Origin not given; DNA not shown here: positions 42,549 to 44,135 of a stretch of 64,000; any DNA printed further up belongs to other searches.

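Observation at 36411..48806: Orphan redox operon: an NADH-type flavoprotein module and a NapG/NapH-like membrane Fe-S conduit encoded with periplasmic beta-propellers, with no recognisable terminal enzyme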

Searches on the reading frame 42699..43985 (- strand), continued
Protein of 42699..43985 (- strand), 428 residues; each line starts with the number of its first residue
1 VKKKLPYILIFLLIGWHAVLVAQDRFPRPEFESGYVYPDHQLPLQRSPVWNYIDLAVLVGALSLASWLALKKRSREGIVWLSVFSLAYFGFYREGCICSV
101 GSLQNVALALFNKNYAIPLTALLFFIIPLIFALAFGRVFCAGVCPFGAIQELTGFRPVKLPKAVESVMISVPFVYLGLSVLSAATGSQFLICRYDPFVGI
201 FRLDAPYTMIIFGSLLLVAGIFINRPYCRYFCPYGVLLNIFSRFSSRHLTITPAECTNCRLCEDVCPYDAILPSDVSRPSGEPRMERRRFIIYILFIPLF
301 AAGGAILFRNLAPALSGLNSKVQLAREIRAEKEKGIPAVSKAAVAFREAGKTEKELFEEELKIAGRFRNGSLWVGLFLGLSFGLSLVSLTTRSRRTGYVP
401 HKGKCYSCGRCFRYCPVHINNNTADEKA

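Call 24: search_protein_families(library=pfam, proteins=[P0136, P0145, P0177, P0259, P0131, P0135, P0247, P0185], max_evalue=0.0001)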
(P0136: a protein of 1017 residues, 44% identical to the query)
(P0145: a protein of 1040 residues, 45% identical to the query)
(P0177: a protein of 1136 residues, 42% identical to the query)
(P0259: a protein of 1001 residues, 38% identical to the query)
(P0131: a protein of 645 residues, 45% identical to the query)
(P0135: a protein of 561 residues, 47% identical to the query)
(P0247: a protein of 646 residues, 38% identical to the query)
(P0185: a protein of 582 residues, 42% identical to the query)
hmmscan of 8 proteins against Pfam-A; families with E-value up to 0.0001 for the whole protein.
P0136 (1017 aa): 14 families
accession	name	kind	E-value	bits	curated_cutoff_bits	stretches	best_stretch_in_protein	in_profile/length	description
PF13360.13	PQQ_2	-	4.6e-42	144.7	27.6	4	797-907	3-102/233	Outer membrane protein assembly factor BamB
PF13570.13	Beta-prop_ACSF4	-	7.8e-18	65.4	133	1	798-1000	30-314/329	Beta-alanine-activating enzyme, beta-propeller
PF12801.12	Fer4_5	-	5.1e-14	52.4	22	2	207-248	5-46/48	4Fe-4S binding domain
PF12838.12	Fer4_7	-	5.2e-10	40.1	27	1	225-268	7-52/52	4Fe-4S dicluster domain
PF00037.32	Fer4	-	1e-09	38.2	21.1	1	247-269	1-23/24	4Fe-4S binding domain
PF13187.11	Fer4_9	-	7.3e-08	32.8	27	0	253-281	1-29/52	4Fe-4S dicluster domain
PF13484.11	Fer4_16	-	7e-07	30.4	30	1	253-285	1-32/66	4Fe-4S double cluster binding domain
PF12837.12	Fer4_6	-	1.2e-06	28.6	25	1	247-269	2-24/24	4Fe-4S binding domain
PF12800.12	Fer4_4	-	4.2e-06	27.1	24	0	251-267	1-17/17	4Fe-4S binding domain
PF01011.28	PQQ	-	4.7e-06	26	26.7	0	912-950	51-89/595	Glucose/ethanol/alcohol dehydrogenase, beta-propeller domain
PF14697.11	Fer4_21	-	2.5e-05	24.7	35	0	248-268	35-56/59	4Fe-4S dicluster domain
PF25293.1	Beta-prop_EMC1_N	-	3.1e-05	24.2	34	0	754-914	50-209/219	EMC1 N-terminal beta-propeller domain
PF13237.11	Fer4_10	-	4.9e-05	23.6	25.5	0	247-268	2-25/53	4Fe-4S dicluster domain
PF25160.1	LdpA_Fe-S-bd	-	6.1e-05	23.2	27.6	0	398-420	24-46/49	LdpA Fe-S cluster-binding domain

P0145 (1040 aa): 8 families
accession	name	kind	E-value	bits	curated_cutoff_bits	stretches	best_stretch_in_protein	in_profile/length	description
PF13360.13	PQQ_2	-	2e-23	83.7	27.6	2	825-914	7-92/233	Outer membrane protein assembly factor BamB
PF13570.13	Beta-prop_ACSF4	-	3.2e-14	53.5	133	1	823-998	31-201/329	Beta-alanine-activating enzyme, beta-propeller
PF12801.12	Fer4_5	-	7.4e-14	51.9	22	2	121-154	4-37/48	4Fe-4S binding domain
PF12838.12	Fer4_7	-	7.6e-06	26.7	27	0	228-271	7-52/52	4Fe-4S dicluster domain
PF00037.32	Fer4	-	9.7e-06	25.6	21.1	1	250-273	1-24/24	4Fe-4S binding domain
PF25160.1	LdpA_Fe-S-bd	-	4e-05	23.8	27.6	0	405-420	27-42/49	LdpA Fe-S cluster-binding domain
PF12837.12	Fer4_6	-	5.3e-05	23.4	25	1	250-272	2-24/24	4Fe-4S binding domain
PF13187.11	Fer4_9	-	9.9e-05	22.7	27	0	257-273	2-18/52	4Fe-4S dicluster domain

P0177 (1136 aa): 11 families
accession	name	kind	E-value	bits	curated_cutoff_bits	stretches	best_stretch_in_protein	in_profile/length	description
PF13360.13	PQQ_2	-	1.3e-26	94.1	27.6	3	916-1006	4-89/233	Outer membrane protein assembly factor BamB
PF12801.12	Fer4_5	-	3.1e-17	62.7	22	2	124-159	3-38/48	4Fe-4S binding domain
PF13570.13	Beta-prop_ACSF4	-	1.7e-09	37.9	133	1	913-1118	27-224/329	Beta-alanine-activating enzyme, beta-propeller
PF12838.12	Fer4_7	-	1.2e-06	29.3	27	0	233-275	8-52/52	4Fe-4S dicluster domain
PF13183.11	Fer4_8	-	1.4e-06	29.2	27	0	260-290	4-34/68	4Fe-4S dicluster domain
PF13237.11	Fer4_10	-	1.5e-06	28.5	25.5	0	406-426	5-25/53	4Fe-4S dicluster domain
PF00037.32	Fer4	-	3.6e-06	27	21.1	1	256-276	3-23/24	4Fe-4S binding domain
PF13484.11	Fer4_16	-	1.5e-05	26.1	30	0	260-282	1-21/66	4Fe-4S double cluster binding domain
PF01011.28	PQQ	-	1.5e-05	24.4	26.7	0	789-930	52-205/595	Glucose/ethanol/alcohol dehydrogenase, beta-propeller domain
PF13187.11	Fer4_9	-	8.6e-05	22.9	27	0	261-279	2-20/52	4Fe-4S dicluster domain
PF14697.11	Fer4_21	-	9.5e-05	22.9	35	0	252-276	32-57/59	4Fe-4S dicluster domain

P0259 (1001 aa): 9 families
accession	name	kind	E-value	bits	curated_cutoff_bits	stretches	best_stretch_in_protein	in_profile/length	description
PF13360.13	PQQ_2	-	2.1e-23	83.6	27.6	2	676-869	7-189/233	Outer membrane protein assembly factor BamB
PF12801.12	Fer4_5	-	3.7e-12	46.5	22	2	207-246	3-43/48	4Fe-4S binding domain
PF13570.13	Beta-prop_ACSF4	-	7.5e-11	42.4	133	1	804-979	57-227/329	Beta-alanine-activating enzyme, beta-propeller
PF00037.32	Fer4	-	4.3e-10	39.4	21.1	1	250-272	2-24/24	4Fe-4S binding domain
PF12838.12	Fer4_7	-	1.4e-06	29.1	27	0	228-270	8-52/52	4Fe-4S dicluster domain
PF13187.11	Fer4_9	-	2.3e-06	27.9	27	0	256-275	2-21/52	4Fe-4S dicluster domain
PF13183.11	Fer4_8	-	2.4e-05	25.2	27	0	255-270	4-19/68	4Fe-4S dicluster domain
PF13237.11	Fer4_10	-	2.4e-05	24.6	25.5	0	251-271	4-26/53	4Fe-4S dicluster domain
PF12837.12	Fer4_6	-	2.4e-05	24.5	25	1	249-271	2-24/24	4Fe-4S binding domain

P0131 (645 aa): 7 families
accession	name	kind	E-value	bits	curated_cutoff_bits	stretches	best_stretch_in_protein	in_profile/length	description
PF12801.12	Fer4_5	-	2.7e-15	56.5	22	2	197-239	4-46/48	4Fe-4S binding domain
PF00037.32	Fer4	-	2.6e-09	36.9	21.1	1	238-260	1-23/24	4Fe-4S binding domain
PF13484.11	Fer4_16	-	5e-09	37.3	30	0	244-272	1-28/66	4Fe-4S double cluster binding domain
PF12838.12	Fer4_7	-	1.3e-08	35.6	27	1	216-259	7-52/52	4Fe-4S dicluster domain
PF14697.11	Fer4_21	-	1.3e-07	32.1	35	0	217-260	14-57/59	4Fe-4S dicluster domain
PF13187.11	Fer4_9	-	8.7e-06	26.1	27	0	216-260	7-52/52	4Fe-4S dicluster domain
PF25160.1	LdpA_Fe-S-bd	-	1.5e-05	25.2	27.6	0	389-410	24-45/49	LdpA Fe-S cluster-binding domain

P0135 (561 aa): 9 families
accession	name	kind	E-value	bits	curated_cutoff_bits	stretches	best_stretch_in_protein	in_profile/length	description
PF12801.12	Fer4_5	-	1.9e-15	57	22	2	158-192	3-37/48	4Fe-4S binding domain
PF00037.32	Fer4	-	5.8e-09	35.8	21.1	0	292-311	5-24/24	4Fe-4S binding domain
PF12838.12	Fer4_7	-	1.1e-05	26.3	27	0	455-475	2-22/52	4Fe-4S dicluster domain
PF25160.1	LdpA_Fe-S-bd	-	2.2e-05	24.6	27.6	0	452-472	25-45/49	LdpA Fe-S cluster-binding domain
PF13484.11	Fer4_16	-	2.9e-05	25.2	30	0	455-482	2-27/66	4Fe-4S double cluster binding domain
PF13187.11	Fer4_9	-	3.1e-05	24.4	27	0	455-482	2-29/52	4Fe-4S dicluster domain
PF14697.11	Fer4_21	-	3.7e-05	24.2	35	0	453-467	6-20/59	4Fe-4S dicluster domain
PF13237.11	Fer4_10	-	4.4e-05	23.8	25.5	0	452-474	6-22/53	4Fe-4S dicluster domain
PF13183.11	Fer4_8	-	7.2e-05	23.7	27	0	454-468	53-67/68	4Fe-4S dicluster domain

P0247 (646 aa): 5 families
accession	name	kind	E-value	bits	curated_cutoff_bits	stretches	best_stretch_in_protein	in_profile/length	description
PF12801.12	Fer4_5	-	6.9e-13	48.8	22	2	117-151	4-38/48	4Fe-4S binding domain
PF01797.21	Y1_Tnp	-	7.8e-10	39.4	23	1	524-599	39-119/121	Transposase IS200 like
PF12838.12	Fer4_7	-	4.1e-07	30.8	27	0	224-267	7-52/52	4Fe-4S dicluster domain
PF13187.11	Fer4_9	-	2.3e-05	24.8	27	0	253-275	2-24/52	4Fe-4S dicluster domain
PF00037.32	Fer4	-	3.6e-05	23.8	21.1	1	247-268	2-23/24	4Fe-4S binding domain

P0185 (582 aa): 8 families
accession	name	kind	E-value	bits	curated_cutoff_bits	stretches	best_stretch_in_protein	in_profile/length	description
PF12801.12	Fer4_5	-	3.5e-11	43.3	22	1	266-301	3-38/48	4Fe-4S binding domain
PF12838.12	Fer4_7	-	1.8e-09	38.4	27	1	374-417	7-52/52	4Fe-4S dicluster domain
PF13187.11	Fer4_9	-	2.3e-08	34.4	27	0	374-418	7-52/52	4Fe-4S dicluster domain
PF13183.11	Fer4_8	-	1.1e-07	32.7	27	0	402-434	4-38/68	4Fe-4S dicluster domain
PF00037.32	Fer4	-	1.1e-07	31.8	21.1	1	397-419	2-24/24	4Fe-4S binding domain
PF14697.11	Fer4_21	-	9.6e-07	29.3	35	0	375-418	14-57/59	4Fe-4S dicluster domain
PF13237.11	Fer4_10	-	2.6e-06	27.7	25.5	0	396-423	2-33/53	4Fe-4S dicluster domain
PF25160.1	LdpA_Fe-S-bd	-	4.5e-06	26.8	27.6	0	555-571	26-42/49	LdpA Fe-S cluster-binding domain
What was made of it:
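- Closest known: NapGH / NosGH / MauMN. Different: The protein is fused or coupled to a propeller (call 24).
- It is covalently fused to a propeller in other genomes (call 24).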

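Call 26: find_related_loci(query=A1, collection=genome_contigs, flank=10000)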
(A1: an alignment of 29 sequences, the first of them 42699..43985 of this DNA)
Query A1 (428 aa) in genome_contigs; peptide patterns used: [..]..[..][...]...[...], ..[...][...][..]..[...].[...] (x = any residue, [..] = any of these).
600 stretches matched a pattern (row limit reached: there are more); 577 encode a relative of the query (tblastn E <= 1e-3); the best 80 are kept; 80 distinct loci.
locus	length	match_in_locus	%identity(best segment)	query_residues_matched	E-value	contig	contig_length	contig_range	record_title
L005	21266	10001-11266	85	6-427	0e+0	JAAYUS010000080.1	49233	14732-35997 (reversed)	MAG: Bacteroidales bacterium isolate AS27yjCOA_179 27582_AS27, whole genome shotgun sequence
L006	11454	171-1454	81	1-428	0e+0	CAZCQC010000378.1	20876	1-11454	MAG TPA_asm: uncultured Rikenellaceae bacterium isolate binchicken_co255_422 genome assembly, contig: k141_4248684, whol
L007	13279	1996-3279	83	1-428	0e+0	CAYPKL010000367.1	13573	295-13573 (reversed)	MAG TPA_asm: uncultured Rikenellaceae bacterium isolate binchicken_co255_353 genome assembly, contig: k141_1655761, whol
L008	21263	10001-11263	78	6-426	0e+0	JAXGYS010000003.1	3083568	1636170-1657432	MAG: Bacteroidales bacterium isolate AnMBR.bin519 bin519_3, whole genome shotgun sequence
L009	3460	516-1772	75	3-421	0e+0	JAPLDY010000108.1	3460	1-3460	MAG: Bacteroidia bacterium isolate LacPavin_0920_SED3_MAG_42_11 LacPavin_0920_SED3_scaffold_2300482, whole genome shotgu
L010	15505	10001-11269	72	2-423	0e+0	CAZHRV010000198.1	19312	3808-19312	MAG TPA_asm: uncultured Rikenellaceae bacterium isolate SRP185410_co1_20 genome assembly, contig: k141_2088901, whole ge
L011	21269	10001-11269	71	1-423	0e+0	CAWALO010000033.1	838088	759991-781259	MAG: uncultured Bacteroidales bacterium isolate MFD04716.bin.2.270 genome assembly, contig: contig_7745, whole genome sh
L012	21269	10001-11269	69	1-423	0e+0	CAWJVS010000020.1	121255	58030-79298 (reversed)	MAG: uncultured Bacteroidales bacterium isolate MFD04716.bin.2.78 genome assembly, contig: contig_43731, whole genome sh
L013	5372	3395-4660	69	2-422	0e+0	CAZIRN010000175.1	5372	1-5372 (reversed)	MAG TPA_asm: uncultured Rikenella sp. isolate binchicken_co265_192 genome assembly, contig: NODE_20071_length_5372_cov_4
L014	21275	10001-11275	68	2-423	0e+0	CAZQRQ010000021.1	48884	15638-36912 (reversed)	MAG TPA_asm: uncultured Rikenellaceae bacterium isolate binchicken_co129_174 genome assembly, contig: NODE_1705_length_4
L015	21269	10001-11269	69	1-418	0e+0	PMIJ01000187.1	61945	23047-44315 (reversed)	MAG: Bacteroidales bacterium isolate fen_957 73.20120600_E3D.48_contig_14528, whole genome shotgun sequence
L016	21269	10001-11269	68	1-418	0e+0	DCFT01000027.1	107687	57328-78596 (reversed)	MAG TPA_asm: Bacteroidales bacterium UBA1797 UBA1797_contig_7770, whole genome shotgun sequence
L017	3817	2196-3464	71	1-423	0e+0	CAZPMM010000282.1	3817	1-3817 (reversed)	MAG TPA_asm: uncultured Rikenellaceae bacterium isolate binchicken_co273_193 genome assembly, contig: NODE_23085_length_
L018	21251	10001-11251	68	8-423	0e+0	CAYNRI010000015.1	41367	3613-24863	MAG TPA_asm: uncultured Rikenellaceae bacterium isolate SRP192927_co1_597 genome assembly, contig: NODE_1412_length_4136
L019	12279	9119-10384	68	2-422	0e+0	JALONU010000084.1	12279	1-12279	MAG: Bacteroidales bacterium isolate Prado085 scaffold_8116, whole genome shotgun sequence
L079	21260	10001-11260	50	1-420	8e-125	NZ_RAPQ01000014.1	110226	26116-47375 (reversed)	Marinifilum flexuosum strain DSM 21950 Ga0170439_107, whole genome shotgun sequence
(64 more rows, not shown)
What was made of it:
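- The host lineages named in the records are digester, sediment and Marinilabiliales anaerobes (call 26). The hosts are mainly fermenters with surplus reductant, which is inferred from the lineage names in call 26.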

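Call 40: search_protein_families(library=pfam, proteins=[L079:15739-17310:+], max_evalue=0.001)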
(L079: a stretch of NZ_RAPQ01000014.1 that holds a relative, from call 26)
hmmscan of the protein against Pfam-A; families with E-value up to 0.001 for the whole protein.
L079:15739-17310:+ (523 aa): 10 families
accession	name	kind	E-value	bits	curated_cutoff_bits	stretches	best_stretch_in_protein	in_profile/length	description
PF13510.11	Fer2_4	-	1.6e-14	54.1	22.8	1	15-87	5-80/82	2Fe-2S iron-sulfur cluster binding domain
PF14691.11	Fer4_20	-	2.3e-13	50.4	25.8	1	109-187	26-108/113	Dihydroprymidine dehydrogenase domain II, 4Fe-4S cluster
PF13450.12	NAD_binding_8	-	3.9e-08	33.9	21.9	1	204-240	1-37/68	NAD(P)-binding Rossmann-like domain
PF07992.20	Pyr_redox_2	-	6.9e-08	32.7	26.1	1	191-341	135-291/291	Pyridine nucleotide-disulphide oxidoreductase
PF01266.30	DAO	-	4.8e-07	30.1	27.9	1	201-235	1-35/353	FAD dependent oxidoreductase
PF00111.32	Fer2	-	1e-05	25.8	21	1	19-78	6-76/77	2Fe-2S iron-sulfur cluster binding domain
PF22117.2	Fer4_Nqo3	-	0.00015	22.3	27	1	456-518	7-66/67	NADH-quinone oxidoreductase subunit 3, ferredoxin-like domain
PF12831.13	FAD_oxidored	-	0.00015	21.6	27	1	202-250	2-50/416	FAD dependent oxidoreductase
PF00890.30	FAD_binding_2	-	0.00047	19.9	20.4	0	202-238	2-38/414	FAD binding domain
PF01494.25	FAD_binding_3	-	0.00083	19.1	22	0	201-277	3-71/349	FAD binding domain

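Call 41: search_protein_families(library=ncbifam, proteins=[L079:15739-17310:+], max_evalue=0.001)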
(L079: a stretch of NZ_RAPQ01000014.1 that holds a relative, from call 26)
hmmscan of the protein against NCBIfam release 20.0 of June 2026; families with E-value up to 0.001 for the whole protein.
L079:15739-17310:+ (523 aa): 46 families (the best 25 are shown)
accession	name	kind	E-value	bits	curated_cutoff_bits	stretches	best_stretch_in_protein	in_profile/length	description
NF009454.0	PRK12814.1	equivalog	1.3e-113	380.7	916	2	15-294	5-289/657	putative NADPH-dependent glutamate synthase small subunit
NF009410.0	PRK12771.1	subfamily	8.5e-70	235.9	516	2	83-296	19-236/566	NAD(P)-binding protein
NF045663.1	diclust_near_Sec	equivalog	3.9e-61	207.1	530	1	109-469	15-364/759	pyridine nucleotide-disulfide oxidoreductase/dicluster-binding protein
NF040763.1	FeFe_hydrog_A6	exception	1.6e-42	145.6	765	2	15-112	2-99/571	NADH-dependent [FeFe] hydrogenase, group A6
NF010590.0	PRK13984.1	equivalog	2.9e-36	124.8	946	1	107-293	192-383/611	putative oxidoreductase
TIGR03315.1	Se_ygfK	equivalog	3.8e-36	123.9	835.3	1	91-296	422-634/1012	putative selenate reductase subunit YgfK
TIGR01316.1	gltA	equivalog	1.6e-34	119.5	471.75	2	94-299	21-234/449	NADPH-dependent glutamate synthase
TIGR01317.1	GOGAT_sm_gam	subfamily_domain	2.4e-33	115.7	447.7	2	108-295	45-240/485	glutamate synthase small subunit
NF009414.0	PRK12778.1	equivalog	1.9e-31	109.1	1103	1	72-294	295-528/752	bifunctional dihydroorotate dehydrogenase B NAD binding subunit/NADPH-dependent glutamate synthase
NF005745.0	PRK07569.1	equivalog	9.8e-30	103.7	333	2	14-110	4-100/238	bidirectional hydrogenase complex protein HoxU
TIGR01318.1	gltD_gamma_fam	subfamily_domain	2e-29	102.5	482.95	2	109-295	44-238/467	glutamate synthase, small subunit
NF009408.0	PRK12769.1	equivalog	1.2e-26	93.1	1003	2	111-293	233-422/659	formate-dependent uric acid utilization protein AegA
NF040762.1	Hydr_FeFe_Clost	exception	7.7e-25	87.5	900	2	15-117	2-104/572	ferredoxin hydrogenase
NF009413.0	PRK12775.1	equivalog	2.1e-24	85.4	1895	1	109-298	335-532/1006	putative trifunctional 2-polyprenylphenol hydroxylase/glutamate synthase subunit beta/ferritin domain-containing protein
TIGR01973.1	NuoG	equivalog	3.7e-24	85.5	470.05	2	16-110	1-95/606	NADH-quinone oxidoreductase subunit NuoG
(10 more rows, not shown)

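Call 45: list_cluster_members(proteins=[P0136, P0145, P0177, P0259, P0228, P0260, P0240, P0210, P0186, P0155])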
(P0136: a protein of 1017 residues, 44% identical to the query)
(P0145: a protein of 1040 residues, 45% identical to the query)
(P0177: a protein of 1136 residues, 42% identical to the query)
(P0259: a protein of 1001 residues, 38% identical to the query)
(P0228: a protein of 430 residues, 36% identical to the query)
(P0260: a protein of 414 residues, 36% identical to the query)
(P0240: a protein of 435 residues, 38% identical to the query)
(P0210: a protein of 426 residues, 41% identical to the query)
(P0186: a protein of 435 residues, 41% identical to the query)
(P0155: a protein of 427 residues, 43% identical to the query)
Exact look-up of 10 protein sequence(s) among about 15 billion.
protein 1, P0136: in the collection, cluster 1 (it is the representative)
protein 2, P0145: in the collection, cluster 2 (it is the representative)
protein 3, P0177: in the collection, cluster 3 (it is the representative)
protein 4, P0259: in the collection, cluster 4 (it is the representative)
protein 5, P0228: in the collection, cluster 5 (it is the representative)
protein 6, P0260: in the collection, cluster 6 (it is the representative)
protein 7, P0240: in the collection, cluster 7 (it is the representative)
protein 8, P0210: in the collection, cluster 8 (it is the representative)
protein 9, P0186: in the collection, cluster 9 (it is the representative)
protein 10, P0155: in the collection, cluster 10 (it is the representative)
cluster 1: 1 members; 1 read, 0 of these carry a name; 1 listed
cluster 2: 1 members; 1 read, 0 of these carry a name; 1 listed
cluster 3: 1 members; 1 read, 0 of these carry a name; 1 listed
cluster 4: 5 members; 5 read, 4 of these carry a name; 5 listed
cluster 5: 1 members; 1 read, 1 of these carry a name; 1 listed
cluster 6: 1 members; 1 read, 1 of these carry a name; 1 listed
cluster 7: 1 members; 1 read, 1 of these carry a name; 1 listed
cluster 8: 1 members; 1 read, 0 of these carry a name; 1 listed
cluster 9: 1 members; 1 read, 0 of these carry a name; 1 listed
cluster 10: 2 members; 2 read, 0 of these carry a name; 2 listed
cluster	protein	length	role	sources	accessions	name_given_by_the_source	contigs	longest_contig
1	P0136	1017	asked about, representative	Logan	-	-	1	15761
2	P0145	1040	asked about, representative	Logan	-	-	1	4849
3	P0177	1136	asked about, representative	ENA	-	-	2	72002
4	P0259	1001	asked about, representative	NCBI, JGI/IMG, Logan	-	NosR/NirI family nitrous oxide reductase transcriptional regulator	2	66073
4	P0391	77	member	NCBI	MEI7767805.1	MAG: hypothetical protein WCJ97_10275, partial [Phycisphaerae bacterium]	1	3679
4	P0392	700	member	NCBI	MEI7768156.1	MAG: 4Fe-4S binding protein, partial [Phycisphaerae bacterium]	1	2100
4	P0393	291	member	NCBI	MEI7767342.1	MAG: 4Fe-4S binding protein, partial [Phycisphaerae bacterium]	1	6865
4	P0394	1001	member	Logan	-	-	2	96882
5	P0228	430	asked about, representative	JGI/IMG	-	NosR/NirI family transcriptional regulator, nitrous oxide reductase regulator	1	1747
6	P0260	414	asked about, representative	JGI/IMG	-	NosR/NirI family transcriptional regulator, nitrous oxide reductase regulator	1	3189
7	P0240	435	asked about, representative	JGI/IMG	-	NosR/NirI family nitrous oxide reductase transcriptional regulator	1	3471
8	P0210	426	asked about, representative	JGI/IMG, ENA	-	-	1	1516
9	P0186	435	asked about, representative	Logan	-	-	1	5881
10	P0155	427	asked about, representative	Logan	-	-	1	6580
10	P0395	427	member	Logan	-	-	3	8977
